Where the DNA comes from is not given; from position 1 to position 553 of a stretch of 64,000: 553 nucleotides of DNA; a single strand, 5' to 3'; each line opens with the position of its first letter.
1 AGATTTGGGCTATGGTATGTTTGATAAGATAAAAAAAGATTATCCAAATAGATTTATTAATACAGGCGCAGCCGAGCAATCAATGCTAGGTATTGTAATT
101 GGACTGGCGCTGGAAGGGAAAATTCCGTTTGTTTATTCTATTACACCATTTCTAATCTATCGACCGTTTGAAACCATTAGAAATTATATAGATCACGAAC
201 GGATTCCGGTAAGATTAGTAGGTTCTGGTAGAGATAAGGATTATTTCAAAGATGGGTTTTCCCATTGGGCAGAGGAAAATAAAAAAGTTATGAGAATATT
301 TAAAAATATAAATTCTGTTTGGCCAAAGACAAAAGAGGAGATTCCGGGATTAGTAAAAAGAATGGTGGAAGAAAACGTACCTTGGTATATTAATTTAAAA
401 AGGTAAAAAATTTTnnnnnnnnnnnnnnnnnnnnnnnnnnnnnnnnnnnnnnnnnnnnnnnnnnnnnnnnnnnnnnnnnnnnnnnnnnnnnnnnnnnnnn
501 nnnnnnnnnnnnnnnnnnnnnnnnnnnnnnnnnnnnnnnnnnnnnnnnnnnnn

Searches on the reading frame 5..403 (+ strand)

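Call 58: search_protein_families(library=pfam, proteins=[window:5-403:+], max_evalue=0.0001)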
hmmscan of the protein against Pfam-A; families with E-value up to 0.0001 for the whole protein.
window:5-403:+ (133 aa): 1 family
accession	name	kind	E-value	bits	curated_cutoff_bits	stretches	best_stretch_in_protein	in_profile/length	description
PF02779.29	Transket_pyr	-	1.2e-14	54.8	27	1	10-132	43-168/174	Transketolase, pyrimidine binding domain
